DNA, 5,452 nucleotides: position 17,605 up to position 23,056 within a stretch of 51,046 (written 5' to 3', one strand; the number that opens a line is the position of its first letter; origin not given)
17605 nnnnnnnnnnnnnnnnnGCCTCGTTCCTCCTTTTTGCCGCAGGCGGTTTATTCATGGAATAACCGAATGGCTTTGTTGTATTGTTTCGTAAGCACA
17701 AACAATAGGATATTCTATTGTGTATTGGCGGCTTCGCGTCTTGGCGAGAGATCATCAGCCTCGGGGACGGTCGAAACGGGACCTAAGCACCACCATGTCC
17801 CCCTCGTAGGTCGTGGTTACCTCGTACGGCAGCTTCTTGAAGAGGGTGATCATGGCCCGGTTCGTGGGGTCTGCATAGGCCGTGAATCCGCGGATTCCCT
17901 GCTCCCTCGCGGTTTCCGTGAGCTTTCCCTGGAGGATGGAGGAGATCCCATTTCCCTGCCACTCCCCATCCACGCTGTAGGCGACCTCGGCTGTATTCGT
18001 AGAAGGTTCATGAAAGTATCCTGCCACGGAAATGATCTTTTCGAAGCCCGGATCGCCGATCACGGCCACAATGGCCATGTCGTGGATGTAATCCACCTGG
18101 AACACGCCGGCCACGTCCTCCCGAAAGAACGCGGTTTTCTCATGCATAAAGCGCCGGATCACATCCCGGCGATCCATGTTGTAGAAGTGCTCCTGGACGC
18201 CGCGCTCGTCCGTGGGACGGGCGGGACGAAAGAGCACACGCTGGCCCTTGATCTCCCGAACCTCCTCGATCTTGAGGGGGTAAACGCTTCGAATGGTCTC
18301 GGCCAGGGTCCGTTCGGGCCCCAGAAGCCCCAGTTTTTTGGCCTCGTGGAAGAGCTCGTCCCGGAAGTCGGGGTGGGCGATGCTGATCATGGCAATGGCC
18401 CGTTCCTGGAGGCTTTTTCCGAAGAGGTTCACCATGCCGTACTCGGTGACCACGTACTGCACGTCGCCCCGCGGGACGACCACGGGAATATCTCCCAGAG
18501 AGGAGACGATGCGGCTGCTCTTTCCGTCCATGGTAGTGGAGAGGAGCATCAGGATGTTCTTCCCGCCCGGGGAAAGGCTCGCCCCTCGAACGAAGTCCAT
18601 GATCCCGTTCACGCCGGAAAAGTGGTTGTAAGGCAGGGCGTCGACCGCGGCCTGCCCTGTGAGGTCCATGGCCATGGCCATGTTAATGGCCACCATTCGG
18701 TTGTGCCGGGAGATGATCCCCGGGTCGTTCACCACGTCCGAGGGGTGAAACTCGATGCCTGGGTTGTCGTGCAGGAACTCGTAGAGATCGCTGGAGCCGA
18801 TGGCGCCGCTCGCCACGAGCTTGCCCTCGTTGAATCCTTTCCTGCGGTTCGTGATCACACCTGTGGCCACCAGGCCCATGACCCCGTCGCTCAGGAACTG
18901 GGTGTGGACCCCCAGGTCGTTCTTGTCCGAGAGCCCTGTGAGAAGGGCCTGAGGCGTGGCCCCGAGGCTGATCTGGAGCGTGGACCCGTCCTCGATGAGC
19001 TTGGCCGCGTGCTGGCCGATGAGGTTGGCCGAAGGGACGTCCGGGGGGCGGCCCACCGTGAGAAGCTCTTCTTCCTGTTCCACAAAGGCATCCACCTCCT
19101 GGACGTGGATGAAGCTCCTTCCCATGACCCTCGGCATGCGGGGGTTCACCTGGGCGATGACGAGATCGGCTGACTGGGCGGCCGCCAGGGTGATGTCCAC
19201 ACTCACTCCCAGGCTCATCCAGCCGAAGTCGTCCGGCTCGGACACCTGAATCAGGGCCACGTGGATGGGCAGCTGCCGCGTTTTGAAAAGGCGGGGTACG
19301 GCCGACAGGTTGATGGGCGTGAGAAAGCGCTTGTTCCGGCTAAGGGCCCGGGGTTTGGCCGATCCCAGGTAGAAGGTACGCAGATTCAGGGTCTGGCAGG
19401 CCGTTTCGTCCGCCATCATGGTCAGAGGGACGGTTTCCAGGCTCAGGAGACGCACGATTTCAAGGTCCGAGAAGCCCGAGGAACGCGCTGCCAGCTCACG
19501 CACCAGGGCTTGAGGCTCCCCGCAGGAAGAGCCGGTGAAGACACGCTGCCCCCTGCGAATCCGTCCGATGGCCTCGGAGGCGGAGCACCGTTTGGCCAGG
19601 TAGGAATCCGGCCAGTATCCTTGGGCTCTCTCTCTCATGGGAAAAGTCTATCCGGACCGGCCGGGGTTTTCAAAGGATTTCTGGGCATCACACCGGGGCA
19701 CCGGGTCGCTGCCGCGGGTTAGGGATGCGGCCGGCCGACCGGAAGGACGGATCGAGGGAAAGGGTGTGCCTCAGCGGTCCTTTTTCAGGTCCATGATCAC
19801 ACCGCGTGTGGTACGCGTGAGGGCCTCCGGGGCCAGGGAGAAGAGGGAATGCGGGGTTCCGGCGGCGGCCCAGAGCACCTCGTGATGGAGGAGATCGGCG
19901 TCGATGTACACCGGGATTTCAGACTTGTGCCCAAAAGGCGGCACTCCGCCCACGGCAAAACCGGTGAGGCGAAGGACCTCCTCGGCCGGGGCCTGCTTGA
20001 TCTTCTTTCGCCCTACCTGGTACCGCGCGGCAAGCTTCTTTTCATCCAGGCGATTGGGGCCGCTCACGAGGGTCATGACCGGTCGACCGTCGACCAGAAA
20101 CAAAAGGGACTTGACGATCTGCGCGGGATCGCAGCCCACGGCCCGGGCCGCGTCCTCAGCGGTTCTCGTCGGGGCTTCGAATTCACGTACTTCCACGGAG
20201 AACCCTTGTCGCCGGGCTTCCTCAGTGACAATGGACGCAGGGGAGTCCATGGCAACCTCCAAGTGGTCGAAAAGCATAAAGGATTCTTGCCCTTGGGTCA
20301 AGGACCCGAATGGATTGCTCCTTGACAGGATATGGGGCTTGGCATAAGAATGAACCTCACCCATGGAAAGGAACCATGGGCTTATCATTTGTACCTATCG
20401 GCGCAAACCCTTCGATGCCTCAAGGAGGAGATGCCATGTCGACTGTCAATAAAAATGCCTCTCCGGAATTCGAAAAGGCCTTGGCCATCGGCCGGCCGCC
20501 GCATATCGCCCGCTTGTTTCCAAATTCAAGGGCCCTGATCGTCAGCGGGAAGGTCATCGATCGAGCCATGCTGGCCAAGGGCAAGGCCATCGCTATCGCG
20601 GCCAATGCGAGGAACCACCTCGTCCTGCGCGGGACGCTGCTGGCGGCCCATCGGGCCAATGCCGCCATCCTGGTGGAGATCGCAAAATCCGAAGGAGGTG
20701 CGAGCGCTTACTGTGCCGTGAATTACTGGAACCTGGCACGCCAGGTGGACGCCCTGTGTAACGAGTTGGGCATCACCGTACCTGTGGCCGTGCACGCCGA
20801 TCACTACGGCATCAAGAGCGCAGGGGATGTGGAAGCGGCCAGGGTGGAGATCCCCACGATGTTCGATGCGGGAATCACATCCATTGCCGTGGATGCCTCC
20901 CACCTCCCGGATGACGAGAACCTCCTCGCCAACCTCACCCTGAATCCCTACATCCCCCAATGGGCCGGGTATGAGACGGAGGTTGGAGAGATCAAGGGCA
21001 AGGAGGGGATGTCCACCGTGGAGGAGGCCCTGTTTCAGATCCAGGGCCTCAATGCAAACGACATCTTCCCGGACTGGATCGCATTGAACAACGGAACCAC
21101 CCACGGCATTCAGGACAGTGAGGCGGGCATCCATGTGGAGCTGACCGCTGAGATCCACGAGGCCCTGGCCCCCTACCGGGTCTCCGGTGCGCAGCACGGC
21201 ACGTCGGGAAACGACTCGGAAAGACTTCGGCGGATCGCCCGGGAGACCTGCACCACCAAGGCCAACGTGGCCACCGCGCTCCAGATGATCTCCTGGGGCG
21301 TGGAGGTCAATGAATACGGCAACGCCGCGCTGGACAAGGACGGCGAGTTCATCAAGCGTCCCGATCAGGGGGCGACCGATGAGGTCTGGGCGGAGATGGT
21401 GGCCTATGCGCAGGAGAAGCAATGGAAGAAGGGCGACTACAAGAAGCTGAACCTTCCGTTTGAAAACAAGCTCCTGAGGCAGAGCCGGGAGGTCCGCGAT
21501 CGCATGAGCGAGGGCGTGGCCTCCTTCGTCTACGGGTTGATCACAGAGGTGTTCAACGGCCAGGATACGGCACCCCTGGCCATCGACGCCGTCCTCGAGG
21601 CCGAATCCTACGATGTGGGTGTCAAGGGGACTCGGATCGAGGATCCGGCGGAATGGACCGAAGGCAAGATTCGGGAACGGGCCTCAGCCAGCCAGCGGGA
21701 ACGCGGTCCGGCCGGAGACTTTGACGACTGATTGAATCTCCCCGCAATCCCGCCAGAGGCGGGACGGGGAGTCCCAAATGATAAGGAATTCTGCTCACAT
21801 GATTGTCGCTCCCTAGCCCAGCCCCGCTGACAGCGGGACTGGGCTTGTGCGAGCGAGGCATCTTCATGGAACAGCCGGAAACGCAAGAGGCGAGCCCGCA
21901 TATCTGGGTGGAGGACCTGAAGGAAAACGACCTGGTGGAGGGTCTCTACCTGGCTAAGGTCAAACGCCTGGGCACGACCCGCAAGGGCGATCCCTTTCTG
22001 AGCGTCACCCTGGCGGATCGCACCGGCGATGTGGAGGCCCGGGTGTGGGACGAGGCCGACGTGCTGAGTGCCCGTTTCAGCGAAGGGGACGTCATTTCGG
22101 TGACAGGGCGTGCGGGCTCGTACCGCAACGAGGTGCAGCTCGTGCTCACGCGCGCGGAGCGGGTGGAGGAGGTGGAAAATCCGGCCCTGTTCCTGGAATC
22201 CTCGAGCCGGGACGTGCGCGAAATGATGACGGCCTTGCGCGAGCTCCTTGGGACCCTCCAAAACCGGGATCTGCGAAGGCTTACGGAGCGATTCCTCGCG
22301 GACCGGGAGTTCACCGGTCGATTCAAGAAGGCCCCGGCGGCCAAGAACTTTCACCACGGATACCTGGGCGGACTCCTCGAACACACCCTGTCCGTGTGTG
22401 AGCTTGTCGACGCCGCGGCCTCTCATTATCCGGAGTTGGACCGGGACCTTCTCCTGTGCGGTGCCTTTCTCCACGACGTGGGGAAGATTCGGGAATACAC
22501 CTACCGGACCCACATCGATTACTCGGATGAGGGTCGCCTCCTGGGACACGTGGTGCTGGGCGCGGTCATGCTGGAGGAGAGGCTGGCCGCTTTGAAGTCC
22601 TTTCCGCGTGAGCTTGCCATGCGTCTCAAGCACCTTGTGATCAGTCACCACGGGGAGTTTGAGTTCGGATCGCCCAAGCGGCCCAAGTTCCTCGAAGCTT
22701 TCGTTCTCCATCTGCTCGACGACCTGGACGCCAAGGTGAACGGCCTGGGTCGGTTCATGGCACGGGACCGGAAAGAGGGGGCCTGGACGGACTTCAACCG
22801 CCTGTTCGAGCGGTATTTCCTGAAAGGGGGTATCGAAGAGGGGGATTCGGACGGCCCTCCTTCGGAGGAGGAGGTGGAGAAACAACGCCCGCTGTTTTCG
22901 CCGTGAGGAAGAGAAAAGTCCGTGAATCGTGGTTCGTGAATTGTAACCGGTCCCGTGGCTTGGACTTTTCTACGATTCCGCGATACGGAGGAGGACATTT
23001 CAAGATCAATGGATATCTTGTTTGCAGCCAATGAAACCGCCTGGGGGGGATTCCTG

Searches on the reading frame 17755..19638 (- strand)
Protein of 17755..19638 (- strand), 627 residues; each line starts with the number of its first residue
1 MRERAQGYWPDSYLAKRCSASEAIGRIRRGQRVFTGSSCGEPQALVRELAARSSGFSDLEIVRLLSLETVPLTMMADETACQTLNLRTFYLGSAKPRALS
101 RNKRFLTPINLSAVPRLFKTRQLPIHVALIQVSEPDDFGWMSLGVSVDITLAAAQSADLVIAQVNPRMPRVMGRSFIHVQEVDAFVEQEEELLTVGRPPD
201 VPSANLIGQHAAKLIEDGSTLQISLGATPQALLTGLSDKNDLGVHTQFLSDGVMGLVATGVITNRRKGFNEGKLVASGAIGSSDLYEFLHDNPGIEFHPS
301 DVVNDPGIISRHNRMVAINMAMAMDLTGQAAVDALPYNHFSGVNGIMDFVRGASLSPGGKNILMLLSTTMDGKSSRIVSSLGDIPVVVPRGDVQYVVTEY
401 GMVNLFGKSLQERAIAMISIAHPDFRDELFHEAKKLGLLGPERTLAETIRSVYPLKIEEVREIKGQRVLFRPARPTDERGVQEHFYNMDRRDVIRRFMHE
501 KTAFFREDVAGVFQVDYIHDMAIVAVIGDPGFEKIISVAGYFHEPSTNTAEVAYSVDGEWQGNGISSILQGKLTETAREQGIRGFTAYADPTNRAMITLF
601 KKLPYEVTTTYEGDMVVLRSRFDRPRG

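Call 34: search_protein_families(library=pfam, proteins=[window:17755-19638:-], max_evalue=0.00001)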
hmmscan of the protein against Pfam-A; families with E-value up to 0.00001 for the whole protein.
window:17755-19638:- (627 aa): 3 families
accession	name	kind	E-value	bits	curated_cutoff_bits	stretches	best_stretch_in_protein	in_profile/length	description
PF13336.12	AcetylCoA_hyd_C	-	1.8e-57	194.1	23.7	1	281-433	1-154/154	Acetyl-CoA hydrolase/transferase C-terminal domain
PF02550.21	AcetylCoA_hydro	-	1.3e-19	71.4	24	1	23-192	21-193/198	Acetyl-CoA hydrolase/transferase N-terminal domain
PF00583.31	Acetyltransf_1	-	9.2e-06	26.4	20.7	0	528-603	41-114/116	Acetyltransferase (GNAT) family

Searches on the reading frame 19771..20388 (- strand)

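Call 34: search_protein_families(library=pfam, proteins=[window:19771-20388:-], max_evalue=0.00001)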
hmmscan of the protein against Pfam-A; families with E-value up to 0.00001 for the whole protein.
window:19771-20388:- (205 aa): 1 family
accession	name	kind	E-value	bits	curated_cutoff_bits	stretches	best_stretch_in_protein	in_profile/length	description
PF04073.20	tRNA_edit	-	1.3e-30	106.5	25.5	1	72-192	2-122/123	Aminoacyl-tRNA editing domain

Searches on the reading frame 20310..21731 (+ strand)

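Call 34: search_protein_families(library=pfam, proteins=[window:20310-21731:+], max_evalue=0.00001)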
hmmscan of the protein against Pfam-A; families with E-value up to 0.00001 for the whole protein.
window:20310-21731:+ (473 aa): 1 family
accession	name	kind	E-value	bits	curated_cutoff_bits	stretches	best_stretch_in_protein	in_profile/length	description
PF01116.26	F_bP_aldolase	-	6e-23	82.2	25.5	1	90-336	12-244/277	Fructose-bisphosphate aldolase class-II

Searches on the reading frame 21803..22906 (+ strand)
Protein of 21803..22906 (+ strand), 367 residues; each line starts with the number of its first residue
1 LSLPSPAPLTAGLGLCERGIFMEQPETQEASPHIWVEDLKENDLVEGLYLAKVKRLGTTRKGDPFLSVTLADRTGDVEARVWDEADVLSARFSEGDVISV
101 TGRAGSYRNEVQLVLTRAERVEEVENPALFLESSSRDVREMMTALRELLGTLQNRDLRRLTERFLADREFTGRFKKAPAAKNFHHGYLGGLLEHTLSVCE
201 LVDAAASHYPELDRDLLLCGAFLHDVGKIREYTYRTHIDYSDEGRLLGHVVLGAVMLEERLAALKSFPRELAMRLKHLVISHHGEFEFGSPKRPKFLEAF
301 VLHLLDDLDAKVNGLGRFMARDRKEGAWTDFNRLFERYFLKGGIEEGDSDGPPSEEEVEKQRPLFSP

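Call 34: search_protein_families(library=pfam, proteins=[window:21803-22906:+], max_evalue=0.00001)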
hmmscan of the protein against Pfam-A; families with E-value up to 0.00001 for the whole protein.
window:21803-22906:+ (367 aa): 2 families
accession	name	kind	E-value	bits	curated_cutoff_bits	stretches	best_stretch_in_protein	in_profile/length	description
PF01966.28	HD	-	1.1e-15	58.4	22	1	192-310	2-115/116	HD domain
PF01336.31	tRNA_anti-codon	-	1.2e-09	38.4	27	1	57-119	11-73/75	OB-fold nucleic acid binding domain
